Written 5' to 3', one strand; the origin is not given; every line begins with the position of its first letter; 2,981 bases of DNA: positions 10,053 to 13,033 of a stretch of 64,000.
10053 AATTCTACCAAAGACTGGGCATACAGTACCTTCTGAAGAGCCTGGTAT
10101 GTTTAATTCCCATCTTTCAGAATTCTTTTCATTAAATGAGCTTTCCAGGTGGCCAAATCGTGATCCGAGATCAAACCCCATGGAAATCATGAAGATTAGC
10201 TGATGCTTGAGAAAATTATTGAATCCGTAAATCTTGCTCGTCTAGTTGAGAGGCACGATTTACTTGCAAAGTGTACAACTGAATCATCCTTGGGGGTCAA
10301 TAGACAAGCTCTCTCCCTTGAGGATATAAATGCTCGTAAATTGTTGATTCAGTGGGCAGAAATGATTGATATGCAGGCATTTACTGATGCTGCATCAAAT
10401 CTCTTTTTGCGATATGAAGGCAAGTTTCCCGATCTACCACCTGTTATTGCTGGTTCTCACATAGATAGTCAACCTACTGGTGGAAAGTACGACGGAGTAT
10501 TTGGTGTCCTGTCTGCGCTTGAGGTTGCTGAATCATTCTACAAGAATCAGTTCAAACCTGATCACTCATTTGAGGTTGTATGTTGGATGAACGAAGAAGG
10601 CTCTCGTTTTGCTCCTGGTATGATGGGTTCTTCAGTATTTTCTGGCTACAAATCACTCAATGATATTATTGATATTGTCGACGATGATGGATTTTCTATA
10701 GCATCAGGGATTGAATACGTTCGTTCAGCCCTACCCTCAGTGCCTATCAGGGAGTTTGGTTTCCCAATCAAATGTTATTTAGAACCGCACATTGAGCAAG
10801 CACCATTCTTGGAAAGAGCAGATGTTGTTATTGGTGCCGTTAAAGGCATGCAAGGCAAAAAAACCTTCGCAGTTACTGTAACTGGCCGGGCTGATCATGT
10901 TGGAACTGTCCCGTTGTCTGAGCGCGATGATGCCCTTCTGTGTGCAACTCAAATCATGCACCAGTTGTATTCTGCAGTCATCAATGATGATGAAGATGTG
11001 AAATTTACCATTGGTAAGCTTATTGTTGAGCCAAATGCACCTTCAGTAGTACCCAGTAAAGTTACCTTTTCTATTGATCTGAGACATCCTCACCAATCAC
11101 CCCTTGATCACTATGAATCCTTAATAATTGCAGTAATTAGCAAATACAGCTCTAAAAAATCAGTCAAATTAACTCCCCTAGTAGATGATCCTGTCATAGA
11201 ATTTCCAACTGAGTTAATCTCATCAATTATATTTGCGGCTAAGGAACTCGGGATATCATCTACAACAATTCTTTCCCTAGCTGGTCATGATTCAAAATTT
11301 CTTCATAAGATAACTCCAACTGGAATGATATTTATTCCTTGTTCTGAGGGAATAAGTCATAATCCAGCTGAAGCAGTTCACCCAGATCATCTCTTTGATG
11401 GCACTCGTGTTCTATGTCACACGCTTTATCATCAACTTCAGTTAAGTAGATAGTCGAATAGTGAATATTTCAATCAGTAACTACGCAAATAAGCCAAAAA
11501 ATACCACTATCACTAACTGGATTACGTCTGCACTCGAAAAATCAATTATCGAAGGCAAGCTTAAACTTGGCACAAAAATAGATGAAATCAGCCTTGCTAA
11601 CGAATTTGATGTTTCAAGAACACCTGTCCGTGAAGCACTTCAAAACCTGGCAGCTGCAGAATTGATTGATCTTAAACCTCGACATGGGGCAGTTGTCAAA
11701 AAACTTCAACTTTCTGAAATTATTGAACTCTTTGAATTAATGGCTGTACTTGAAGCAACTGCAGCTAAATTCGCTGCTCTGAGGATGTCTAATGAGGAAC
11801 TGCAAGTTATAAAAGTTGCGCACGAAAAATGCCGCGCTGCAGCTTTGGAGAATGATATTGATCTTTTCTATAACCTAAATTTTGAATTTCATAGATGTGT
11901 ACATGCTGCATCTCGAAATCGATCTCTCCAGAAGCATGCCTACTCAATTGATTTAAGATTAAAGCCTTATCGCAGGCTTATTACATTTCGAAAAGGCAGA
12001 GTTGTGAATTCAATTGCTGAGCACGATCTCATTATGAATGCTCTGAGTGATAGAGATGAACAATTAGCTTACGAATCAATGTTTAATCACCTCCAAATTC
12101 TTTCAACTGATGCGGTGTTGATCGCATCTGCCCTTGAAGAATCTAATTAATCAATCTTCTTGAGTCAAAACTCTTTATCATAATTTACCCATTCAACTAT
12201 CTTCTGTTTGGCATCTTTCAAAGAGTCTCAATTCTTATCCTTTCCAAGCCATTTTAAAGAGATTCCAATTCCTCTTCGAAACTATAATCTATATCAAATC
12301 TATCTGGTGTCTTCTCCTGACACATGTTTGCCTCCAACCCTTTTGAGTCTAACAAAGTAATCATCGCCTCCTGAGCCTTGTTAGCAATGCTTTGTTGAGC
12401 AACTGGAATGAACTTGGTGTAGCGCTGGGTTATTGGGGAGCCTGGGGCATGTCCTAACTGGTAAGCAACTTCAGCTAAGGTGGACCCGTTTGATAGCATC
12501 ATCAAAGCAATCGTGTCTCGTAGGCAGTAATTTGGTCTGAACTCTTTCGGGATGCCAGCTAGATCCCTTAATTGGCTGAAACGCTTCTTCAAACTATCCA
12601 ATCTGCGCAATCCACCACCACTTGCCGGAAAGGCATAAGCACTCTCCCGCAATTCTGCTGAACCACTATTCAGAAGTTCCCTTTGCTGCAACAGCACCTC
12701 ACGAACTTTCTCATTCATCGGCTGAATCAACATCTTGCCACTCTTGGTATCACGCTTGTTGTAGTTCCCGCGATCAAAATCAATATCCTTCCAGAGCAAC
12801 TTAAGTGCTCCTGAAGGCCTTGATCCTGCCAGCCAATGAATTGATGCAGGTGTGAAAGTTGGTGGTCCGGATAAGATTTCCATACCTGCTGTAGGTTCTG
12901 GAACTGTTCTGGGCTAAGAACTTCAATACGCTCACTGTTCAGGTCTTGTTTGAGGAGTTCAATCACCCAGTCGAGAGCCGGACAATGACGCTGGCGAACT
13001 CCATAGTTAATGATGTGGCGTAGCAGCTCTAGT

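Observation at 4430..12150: Self-contained AT-rich catabolic operon for an unidentified N-containing carboxylate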

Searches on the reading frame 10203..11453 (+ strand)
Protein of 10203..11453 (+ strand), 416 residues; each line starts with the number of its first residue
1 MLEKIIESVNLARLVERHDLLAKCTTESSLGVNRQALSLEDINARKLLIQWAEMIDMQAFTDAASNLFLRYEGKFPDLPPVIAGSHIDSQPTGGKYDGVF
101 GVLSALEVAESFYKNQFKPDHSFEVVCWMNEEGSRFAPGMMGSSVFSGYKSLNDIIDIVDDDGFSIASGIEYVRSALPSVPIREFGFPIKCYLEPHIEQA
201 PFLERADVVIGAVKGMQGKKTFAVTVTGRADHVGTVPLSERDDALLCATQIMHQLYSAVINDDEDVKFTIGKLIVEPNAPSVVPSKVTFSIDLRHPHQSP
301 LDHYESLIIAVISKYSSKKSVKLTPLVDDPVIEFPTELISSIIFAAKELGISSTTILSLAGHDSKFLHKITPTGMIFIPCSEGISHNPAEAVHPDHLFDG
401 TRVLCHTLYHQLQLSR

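Call 3: search_protein_families(library=pfam, proteins=[window:10203-11453:+])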
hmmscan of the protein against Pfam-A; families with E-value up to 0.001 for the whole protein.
window:10203-11453:+ (416 aa): 3 families
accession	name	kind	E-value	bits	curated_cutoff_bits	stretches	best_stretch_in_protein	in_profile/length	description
PF01546.33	Peptidase_M20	-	3.5e-21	76.5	24.6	1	84-409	3-205/206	Peptidase family M20/M25/M40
PF04389.22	Peptidase_M28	-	1.5e-06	28.5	21.3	1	66-148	1-78/193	Peptidase family M28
PF07687.19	M20_dimer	-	0.00078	19.8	21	0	217-315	4-102/107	Peptidase dimerisation domain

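Call 4: search_protein_families(library=ncbifam, proteins=[window:10203-11453:+])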
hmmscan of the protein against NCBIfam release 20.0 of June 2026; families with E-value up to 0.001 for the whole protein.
window:10203-11453:+ (416 aa): 21 families
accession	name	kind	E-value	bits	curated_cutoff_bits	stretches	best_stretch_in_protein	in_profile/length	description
NF006771.0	PRK09290.1-5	subfamily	5.3e-107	357.9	399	1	8-410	3-408/413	allantoate amidohydrolase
NF006769.0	PRK09290.1-3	subfamily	2.9e-103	345.7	452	1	8-410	9-410/417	allantoate amidohydrolase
TIGR01879.1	hydantase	subfamily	1.2e-98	330.7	204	1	15-410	4-400/401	hydantoinase/carbamoylase family amidase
NF009527.0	PRK12891.1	subfamily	5.4e-89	299.1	461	1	12-413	12-422/426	Zn-dependent hydrolase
NF058540.1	Ncarbamyl_ErtE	equivalog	1.1e-84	284.4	520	1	8-409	7-412/418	N-carbamyl-l-glutamate amidohydrolase ErtE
NF006775.0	PRK09290.2-5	equivalog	9.9e-83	278.1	479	1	12-410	13-412/419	allantoate amidohydrolase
NF006772.0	PRK09290.2-1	subfamily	1.5e-81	274.4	424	1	20-410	23-414/430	allantoate amidohydrolase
NF009530.0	PRK12893.1-4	subfamily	9.6e-78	262.1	551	1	11-408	9-404/423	Zn-dependent hydrolase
NF006768.0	PRK09290.1-1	equivalog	3.5e-75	253.4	532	1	16-410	11-406/411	allantoate deiminase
NF009529.0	PRK12893.1-2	equivalog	3.9e-73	246.6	508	1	8-410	6-406/411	Zn-dependent hydrolase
NF009531.0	PRK12893.1-5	equivalog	1.1e-66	225.1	486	1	8-409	6-409/421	Zn-dependent hydrolase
NF009528.0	PRK12893.1-1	subfamily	6.5e-66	222.9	570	1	21-406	25-409/420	Zn-dependent hydrolase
NF006773.0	PRK09290.2-2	equivalog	4.9e-64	216.8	584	1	9-397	13-402/419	allantoate amidohydrolase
TIGR03176.1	AllC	equivalog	5.7e-60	203.1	597.75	1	21-410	12-401/406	allantoate deiminase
NF006770.0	PRK09290.1-4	equivalog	9.7e-60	202.4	372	1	26-409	18-398/403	allantoate amidohydrolase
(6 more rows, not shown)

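Call 14: search_solved_structures(query=window:10203-11453:+, max_evalue=1e-20)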
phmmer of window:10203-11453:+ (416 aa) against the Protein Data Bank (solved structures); distinct sequences matched with E-value up to 1e-20: 18.
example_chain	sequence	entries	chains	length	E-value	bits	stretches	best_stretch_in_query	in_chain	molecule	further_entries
4wjb_A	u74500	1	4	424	1.4e-74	255.2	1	24-409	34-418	Putative amidohydrolase/peptidase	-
5thw_A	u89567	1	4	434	4.8e-72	246.8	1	22-409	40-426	Deacylase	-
5i4m_A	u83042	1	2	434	4.7e-70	240.3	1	22-409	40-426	Amidase, hydantoinase/carbamoylase family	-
5tp4_A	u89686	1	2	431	2.4e-68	234.6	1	21-408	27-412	Amidase, hydantoinase/carbamoylase family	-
8c46_A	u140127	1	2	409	8e-68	232.9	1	22-410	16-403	N-carbamoyl-beta-alanine amidohydrolase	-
8aq0_A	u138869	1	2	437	1e-64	222.7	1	10-410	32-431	N-carbamoyl-L-amino-acid hydrolase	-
8apz_A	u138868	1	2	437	1e-64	222.7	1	10-410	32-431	N-carbamoyl-L-amino-acid hydrolase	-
4pxe_A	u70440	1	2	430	2.9e-54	188.2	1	14-408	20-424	Ureidoglycolate hydrolase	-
4pxb_A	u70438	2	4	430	2e-53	185.5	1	14-408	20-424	Ureidoglycolate hydrolase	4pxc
3n5f_A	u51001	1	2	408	5.6e-53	184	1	16-410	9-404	N-carbamoyl-L-amino acid hydrolase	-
1r3n_A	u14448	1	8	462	1.1e-48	169.9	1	31-408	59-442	beta-alanine synthase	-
1r43_A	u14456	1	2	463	1.1e-48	169.9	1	31-408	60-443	beta-alanine synthase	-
2v8g_A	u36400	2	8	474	1.2e-48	169.7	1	31-408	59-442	BETA-ALANINE SYNTHASE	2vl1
1z2l_A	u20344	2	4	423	7.2e-48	167.2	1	57-410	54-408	Allantoate amidohydrolase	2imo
2v8v_A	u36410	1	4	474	8.4e-48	167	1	31-408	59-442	BETA-ALANINE SYNTHASE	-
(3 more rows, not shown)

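Call 65: search_solved_structures(query=window:10203-11453:+, max_evalue=1e-60, show_alignments=5)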
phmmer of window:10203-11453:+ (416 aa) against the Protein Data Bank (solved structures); distinct sequences matched with E-value up to 1e-60: 7.
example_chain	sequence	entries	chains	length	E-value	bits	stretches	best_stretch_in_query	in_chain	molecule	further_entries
4wjb_A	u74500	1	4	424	1.4e-74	255.2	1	24-409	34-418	Putative amidohydrolase/peptidase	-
5thw_A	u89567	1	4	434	4.8e-72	246.8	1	22-409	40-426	Deacylase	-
5i4m_A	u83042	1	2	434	4.7e-70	240.3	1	22-409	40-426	Amidase, hydantoinase/carbamoylase family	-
5tp4_A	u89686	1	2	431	2.4e-68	234.6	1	21-408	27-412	Amidase, hydantoinase/carbamoylase family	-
8c46_A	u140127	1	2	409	8e-68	232.9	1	22-410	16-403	N-carbamoyl-beta-alanine amidohydrolase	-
8aq0_A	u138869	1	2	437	1e-64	222.7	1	10-410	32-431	N-carbamoyl-L-amino-acid hydrolase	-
8apz_A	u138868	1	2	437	1e-64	222.7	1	10-410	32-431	N-carbamoyl-L-amino-acid hydrolase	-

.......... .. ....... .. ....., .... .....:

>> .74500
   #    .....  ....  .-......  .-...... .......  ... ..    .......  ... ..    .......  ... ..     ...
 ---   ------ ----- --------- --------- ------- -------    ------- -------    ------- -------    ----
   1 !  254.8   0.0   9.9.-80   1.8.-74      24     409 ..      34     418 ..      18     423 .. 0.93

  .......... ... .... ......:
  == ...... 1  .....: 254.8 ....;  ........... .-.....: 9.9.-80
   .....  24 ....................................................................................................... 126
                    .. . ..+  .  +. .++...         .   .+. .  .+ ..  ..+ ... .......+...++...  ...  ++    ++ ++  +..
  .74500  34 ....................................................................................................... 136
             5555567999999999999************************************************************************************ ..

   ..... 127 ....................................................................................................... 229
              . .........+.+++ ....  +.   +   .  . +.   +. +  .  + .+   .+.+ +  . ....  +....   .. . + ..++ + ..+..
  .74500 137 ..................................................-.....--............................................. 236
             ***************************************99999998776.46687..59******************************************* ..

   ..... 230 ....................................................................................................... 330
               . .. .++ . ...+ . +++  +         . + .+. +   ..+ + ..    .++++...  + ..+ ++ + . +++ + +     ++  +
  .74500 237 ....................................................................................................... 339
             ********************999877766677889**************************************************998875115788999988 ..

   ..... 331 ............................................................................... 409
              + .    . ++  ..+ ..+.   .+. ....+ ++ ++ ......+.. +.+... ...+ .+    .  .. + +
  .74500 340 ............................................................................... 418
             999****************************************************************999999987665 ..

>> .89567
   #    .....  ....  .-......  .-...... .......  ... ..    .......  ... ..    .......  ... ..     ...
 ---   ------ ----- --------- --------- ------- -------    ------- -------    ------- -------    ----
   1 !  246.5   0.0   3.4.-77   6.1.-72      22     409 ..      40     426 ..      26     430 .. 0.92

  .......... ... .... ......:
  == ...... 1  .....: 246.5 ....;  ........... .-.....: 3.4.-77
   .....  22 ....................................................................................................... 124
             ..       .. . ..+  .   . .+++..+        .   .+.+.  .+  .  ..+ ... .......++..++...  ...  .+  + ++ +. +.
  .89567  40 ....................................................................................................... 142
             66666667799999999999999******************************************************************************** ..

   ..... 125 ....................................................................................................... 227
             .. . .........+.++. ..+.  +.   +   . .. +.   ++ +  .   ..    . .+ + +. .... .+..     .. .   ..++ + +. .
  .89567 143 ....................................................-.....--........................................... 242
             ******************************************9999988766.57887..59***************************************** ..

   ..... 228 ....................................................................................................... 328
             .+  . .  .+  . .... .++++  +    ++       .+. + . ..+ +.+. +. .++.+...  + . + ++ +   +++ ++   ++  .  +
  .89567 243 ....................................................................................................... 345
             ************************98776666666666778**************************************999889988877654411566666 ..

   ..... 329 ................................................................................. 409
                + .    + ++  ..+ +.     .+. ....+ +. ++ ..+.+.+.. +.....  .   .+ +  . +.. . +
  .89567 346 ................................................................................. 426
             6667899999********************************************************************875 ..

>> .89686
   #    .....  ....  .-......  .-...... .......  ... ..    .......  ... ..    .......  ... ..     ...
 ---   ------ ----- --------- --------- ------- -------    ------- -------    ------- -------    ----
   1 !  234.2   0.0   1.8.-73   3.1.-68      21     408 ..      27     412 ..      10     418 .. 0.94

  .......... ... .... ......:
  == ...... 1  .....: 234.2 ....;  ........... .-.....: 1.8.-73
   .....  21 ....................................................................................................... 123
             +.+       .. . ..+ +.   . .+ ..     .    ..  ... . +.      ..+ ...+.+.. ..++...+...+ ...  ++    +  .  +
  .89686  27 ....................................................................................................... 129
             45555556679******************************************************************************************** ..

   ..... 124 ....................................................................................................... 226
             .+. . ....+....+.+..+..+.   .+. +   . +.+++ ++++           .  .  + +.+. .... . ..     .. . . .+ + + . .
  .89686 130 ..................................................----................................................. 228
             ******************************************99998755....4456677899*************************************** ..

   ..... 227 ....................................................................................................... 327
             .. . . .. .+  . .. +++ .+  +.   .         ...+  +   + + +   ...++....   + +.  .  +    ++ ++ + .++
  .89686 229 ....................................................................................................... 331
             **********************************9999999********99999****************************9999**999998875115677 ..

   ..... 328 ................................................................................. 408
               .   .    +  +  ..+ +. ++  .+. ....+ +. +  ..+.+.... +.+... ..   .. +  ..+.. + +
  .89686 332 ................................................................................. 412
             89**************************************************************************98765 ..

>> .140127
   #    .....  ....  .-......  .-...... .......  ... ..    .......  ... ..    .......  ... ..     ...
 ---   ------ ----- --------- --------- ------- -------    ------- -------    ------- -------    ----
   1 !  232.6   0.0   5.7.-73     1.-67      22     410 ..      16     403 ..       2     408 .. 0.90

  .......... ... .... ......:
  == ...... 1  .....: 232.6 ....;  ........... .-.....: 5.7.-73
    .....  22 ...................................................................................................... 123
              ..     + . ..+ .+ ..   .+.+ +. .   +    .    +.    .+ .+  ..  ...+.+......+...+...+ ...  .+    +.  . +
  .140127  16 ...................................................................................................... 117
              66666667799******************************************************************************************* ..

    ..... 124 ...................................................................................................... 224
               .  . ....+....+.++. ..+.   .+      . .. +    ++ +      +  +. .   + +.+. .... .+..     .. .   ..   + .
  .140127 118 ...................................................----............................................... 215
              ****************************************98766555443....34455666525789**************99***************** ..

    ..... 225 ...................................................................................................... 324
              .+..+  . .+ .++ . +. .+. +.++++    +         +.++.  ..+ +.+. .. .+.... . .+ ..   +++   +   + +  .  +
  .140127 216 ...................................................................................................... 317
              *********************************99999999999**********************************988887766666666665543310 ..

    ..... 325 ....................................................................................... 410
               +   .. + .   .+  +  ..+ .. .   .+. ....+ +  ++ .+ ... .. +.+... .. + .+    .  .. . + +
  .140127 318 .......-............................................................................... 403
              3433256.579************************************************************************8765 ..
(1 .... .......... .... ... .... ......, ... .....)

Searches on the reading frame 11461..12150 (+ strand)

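Call 3: search_protein_families(library=pfam, proteins=[window:11461-12150:+])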
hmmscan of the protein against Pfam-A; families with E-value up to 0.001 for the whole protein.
window:11461-12150:+ (229 aa): 2 families
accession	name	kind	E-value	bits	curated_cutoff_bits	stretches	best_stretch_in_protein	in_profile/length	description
PF07729.17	FCD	-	3.4e-23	82.9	24.3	1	89-212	1-124/125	FCD domain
PF00392.27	GntR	-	4e-15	55.7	27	1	21-79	5-64/64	Bacterial regulatory proteins, gntR family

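Call 4: search_protein_families(library=ncbifam, proteins=[window:11461-12150:+])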
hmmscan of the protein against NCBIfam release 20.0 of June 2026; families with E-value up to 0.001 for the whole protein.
window:11461-12150:+ (229 aa): 15 families
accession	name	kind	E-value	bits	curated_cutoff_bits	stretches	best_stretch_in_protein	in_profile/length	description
TIGR03338.1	phnR_burk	equivalog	7.6e-33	113.9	271.5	1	14-212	9-207/212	phosphonate utilization associated transcriptional regulator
NF007001.0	PRK09464.1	equivalog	1.1e-17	64.5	330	1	10-226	4-238/254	pyruvate dehydrogenase complex transcriptional repressor PdhR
NF003011.0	PRK03837.1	subfamily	2.5e-14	53.5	260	2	89-213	106-228/241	transcriptional regulator NanR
NF007442.0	PRK09990.1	equivalog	7.6e-12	45.2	301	1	11-159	5-172/256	transcriptional regulator GlcC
NF007741.0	PRK10421.1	equivalog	9.7e-12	44.8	311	1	91-216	102-231/262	transcriptional regulator LldR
NF008504.0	PRK11414.1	equivalog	3.8e-11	43.1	225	1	11-207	6-204/221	GntR family transcriptional regulator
NF008576.0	PRK11534.1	equivalog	1.4e-10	41.2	218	1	23-211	14-210/225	DNA-binding transcriptional regulator CsiR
TIGR02018.2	his_ut_repres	equivalog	8.2e-10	38.4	220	1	21-136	4-118/226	histidine utilization transcriptional repressor HutC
NF008571.0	PRK11523.1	equivalog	1.6e-07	31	396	1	21-212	13-219/258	transcriptional regulator ExuR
NF052282.1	PLP_TF_PdxR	equivalog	1e-06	28.1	320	1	20-90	5-76/448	MocR-like pyridoxine biosynthesis transcription factor PdxR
TIGR02325.1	C_P_lyase_phnF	equivalog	6.5e-06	25.8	156.8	1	17-85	9-78/238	phosphonate metabolism transcriptional regulator PhnF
TIGR02404.1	trehalos_R_Bsub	equivalog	2.7e-05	23.9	211.95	1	21-97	5-87/233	trehalose operon repressor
NF007292.0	PRK09764.1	equivalog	0.0001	21.6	281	1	21-98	10-86/240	GntR family transcriptional regulator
NF041547.1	GntR_LSA1692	equivalog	0.00017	21.3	275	1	21-79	6-65/233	GntR family transcriptional regulator, LSA1692 subfamily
NF052290.2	MocR_like_YczR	exception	0.0007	18.4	487.4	1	16-76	19-80/458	MocR-like transcription factor YczR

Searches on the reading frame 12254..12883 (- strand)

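Call 93: search_protein_families(library=pfam, proteins=[window:12254-12883:-], max_evalue=0.001)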
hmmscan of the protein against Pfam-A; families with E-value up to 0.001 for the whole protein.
window:12254-12883:- (209 aa): 1 family
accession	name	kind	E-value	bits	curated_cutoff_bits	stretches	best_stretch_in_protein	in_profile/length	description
PF00589.27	Phage_integrase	-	3.3e-13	50.2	27.1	1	19-157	34-167/172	Phage integrase family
